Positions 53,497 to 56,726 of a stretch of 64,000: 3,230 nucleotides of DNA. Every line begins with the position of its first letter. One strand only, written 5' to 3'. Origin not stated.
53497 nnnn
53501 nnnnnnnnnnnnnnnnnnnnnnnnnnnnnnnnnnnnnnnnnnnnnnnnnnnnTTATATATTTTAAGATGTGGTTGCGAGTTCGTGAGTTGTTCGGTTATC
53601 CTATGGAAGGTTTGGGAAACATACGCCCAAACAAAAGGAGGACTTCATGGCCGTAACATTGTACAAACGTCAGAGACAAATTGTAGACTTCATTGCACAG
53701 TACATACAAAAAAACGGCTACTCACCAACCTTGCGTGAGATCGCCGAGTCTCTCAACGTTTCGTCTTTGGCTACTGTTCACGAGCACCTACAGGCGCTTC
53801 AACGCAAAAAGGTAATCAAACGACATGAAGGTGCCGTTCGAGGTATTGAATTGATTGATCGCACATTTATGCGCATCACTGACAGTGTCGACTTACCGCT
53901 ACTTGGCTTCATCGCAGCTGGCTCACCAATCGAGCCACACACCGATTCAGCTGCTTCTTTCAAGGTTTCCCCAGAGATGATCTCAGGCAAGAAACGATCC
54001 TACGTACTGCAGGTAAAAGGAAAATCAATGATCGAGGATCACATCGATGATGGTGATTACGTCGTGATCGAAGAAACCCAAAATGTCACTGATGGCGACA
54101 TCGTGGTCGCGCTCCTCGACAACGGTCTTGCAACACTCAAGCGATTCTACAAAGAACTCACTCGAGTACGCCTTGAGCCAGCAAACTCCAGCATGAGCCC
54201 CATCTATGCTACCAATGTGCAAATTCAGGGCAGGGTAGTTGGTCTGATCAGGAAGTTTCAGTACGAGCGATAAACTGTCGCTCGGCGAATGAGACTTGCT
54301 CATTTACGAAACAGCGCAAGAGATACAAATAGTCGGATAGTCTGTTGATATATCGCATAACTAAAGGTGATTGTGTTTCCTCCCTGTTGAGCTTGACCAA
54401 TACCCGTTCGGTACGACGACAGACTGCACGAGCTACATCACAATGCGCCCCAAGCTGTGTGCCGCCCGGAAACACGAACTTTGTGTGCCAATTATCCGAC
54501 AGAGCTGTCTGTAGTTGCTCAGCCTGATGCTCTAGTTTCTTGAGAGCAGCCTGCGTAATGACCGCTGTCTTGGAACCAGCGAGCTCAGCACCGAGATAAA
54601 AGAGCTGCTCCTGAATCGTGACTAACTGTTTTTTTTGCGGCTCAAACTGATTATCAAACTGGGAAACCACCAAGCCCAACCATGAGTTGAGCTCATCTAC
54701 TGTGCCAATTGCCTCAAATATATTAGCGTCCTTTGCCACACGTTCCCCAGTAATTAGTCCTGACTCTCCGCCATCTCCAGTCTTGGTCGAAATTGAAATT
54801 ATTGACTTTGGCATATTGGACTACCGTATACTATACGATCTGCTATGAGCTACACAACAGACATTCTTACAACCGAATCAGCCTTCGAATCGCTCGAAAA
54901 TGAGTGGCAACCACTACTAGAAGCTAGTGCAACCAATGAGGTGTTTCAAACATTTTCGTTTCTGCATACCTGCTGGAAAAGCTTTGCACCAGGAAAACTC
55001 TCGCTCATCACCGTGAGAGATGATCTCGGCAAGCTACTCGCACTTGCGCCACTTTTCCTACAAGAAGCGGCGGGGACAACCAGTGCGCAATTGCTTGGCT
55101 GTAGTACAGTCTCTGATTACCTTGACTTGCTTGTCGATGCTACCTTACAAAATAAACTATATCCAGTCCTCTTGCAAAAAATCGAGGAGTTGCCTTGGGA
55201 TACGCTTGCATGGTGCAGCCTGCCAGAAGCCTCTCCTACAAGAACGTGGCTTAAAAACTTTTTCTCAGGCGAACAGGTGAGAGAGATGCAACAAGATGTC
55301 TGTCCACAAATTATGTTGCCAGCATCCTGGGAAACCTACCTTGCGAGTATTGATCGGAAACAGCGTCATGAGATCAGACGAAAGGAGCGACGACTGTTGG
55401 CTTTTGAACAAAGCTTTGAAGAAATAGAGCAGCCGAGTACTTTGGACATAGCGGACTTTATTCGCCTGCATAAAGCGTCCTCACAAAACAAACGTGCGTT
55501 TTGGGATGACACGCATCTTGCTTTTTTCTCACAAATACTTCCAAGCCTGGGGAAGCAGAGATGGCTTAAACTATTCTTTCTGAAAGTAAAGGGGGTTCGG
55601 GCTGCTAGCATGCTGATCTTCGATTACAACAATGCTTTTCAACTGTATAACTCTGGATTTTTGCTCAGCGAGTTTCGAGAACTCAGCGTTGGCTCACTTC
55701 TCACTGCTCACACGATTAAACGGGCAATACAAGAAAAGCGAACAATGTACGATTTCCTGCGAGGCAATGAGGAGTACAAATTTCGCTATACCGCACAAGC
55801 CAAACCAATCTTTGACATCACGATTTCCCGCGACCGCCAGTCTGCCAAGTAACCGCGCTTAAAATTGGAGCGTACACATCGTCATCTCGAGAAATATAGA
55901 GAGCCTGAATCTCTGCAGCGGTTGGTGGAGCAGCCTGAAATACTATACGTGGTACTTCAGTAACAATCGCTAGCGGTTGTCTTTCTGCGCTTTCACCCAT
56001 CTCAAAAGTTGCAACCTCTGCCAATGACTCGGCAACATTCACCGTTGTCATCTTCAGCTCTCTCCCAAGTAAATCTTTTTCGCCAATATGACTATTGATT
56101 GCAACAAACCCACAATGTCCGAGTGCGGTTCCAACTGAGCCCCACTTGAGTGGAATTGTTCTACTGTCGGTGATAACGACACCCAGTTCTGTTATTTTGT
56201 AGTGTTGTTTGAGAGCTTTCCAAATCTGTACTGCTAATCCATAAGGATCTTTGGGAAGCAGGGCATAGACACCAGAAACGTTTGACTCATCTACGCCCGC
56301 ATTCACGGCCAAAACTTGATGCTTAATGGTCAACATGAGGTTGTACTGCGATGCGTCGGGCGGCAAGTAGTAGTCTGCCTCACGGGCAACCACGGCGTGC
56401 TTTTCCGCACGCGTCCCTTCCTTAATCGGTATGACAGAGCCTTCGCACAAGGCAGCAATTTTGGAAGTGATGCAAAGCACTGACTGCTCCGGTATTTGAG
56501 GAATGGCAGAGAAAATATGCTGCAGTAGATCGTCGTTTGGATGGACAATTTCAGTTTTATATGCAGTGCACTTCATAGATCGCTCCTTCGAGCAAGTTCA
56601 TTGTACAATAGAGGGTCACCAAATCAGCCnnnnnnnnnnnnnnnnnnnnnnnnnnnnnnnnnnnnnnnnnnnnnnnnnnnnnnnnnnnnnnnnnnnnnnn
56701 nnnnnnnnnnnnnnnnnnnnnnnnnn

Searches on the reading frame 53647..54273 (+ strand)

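Call 32: search_protein_families(library=pfam, proteins=[window:53647-54273:+], max_evalue=0.001)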
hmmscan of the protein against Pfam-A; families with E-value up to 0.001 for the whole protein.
window:53647-54273:+ (208 aa): 3 families
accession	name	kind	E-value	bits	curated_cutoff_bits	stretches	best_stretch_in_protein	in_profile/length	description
PF00717.28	Peptidase_S24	-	8.4e-29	100.1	23.3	1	84-198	1-116/116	Peptidase S24-like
PF01726.22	LexA_DNA_bind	-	2e-19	69.5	23.7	1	5-66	4-65/65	LexA DNA binding domain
PF13412.12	HTH_24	-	0.00026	21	21.9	1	18-58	10-48/48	Winged helix-turn-helix DNA-binding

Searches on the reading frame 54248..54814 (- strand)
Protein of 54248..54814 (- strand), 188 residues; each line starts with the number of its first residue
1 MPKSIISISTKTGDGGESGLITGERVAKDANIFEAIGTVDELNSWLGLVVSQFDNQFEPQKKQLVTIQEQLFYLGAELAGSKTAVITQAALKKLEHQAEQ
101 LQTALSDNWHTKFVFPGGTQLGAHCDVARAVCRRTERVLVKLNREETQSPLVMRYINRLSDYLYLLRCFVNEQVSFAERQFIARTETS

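Call 32: search_protein_families(library=pfam, proteins=[window:54248-54814:-], max_evalue=0.001)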
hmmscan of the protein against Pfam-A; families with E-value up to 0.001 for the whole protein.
window:54248-54814:- (188 aa): 1 family
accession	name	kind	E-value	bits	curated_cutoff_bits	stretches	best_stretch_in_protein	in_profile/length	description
PF01923.23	Cob_adeno_trans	-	1.1e-49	169.2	24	1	8-168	1-169/171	Cobalamin adenosyltransferase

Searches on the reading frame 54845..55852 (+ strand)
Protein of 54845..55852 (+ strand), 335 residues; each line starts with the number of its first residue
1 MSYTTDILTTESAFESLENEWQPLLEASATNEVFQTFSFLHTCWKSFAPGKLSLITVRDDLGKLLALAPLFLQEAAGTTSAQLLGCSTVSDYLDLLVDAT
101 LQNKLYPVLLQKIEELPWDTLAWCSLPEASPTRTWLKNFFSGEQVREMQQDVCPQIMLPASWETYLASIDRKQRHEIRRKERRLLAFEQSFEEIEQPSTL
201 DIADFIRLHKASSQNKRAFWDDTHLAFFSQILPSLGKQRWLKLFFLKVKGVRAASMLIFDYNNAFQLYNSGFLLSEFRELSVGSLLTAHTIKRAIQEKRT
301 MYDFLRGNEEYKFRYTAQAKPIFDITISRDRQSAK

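Call 32: search_protein_families(library=pfam, proteins=[window:54845-55852:+], max_evalue=0.001)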
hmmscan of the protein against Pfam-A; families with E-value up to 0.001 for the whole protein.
window:54845-55852:+ (335 aa): 1 family
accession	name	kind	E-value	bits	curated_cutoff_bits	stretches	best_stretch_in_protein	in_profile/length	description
PF13480.13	Acetyltransf_6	-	2.1e-26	93.2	22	1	171-312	1-142/143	Acetyltransferase (GNAT) domain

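Call 78: search_protein_families(library=ncbifam, proteins=[window:54845-55852:+], max_evalue=0.00001)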
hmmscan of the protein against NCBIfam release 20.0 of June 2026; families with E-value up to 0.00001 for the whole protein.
window:54845-55852:+ (335 aa): 0 families

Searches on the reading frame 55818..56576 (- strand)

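Call 32: search_protein_families(library=pfam, proteins=[window:55818-56576:-], max_evalue=0.001)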
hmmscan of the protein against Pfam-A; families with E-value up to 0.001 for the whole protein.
window:55818-56576:- (252 aa): 1 family
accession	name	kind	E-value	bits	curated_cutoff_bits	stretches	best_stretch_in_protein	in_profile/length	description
PF01996.21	F420_ligase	-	2e-33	116.2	25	1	7-205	3-216/218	F420-0:Gamma-glutamyl ligase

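Call 78: search_protein_families(library=ncbifam, proteins=[window:55818-56576:-], max_evalue=0.00001)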
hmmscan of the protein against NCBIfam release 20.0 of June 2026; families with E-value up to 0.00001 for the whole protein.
window:55818-56576:- (252 aa): 4 families
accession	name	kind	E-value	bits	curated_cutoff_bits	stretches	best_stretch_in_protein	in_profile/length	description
TIGR04132.1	intra_fol_E_lig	hypoth_equivalog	3e-67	226.6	350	1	1-245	1-240/241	putative folate metabolism gamma-glutamate ligase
TIGR01916.1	F420_cofE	equivalog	5.4e-35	121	180.65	1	10-234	11-242/244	coenzyme F420-0:L-glutamate ligase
NF009809.0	PRK13293.1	equivalog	1.2e-33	116.6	274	1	10-234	13-242/253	coenzyme F420-0:L-glutamate ligase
NF009810.0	PRK13294.1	equivalog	1.1e-27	97.1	304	1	11-210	24-223/449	coenzyme F420-0:L-glutamate ligase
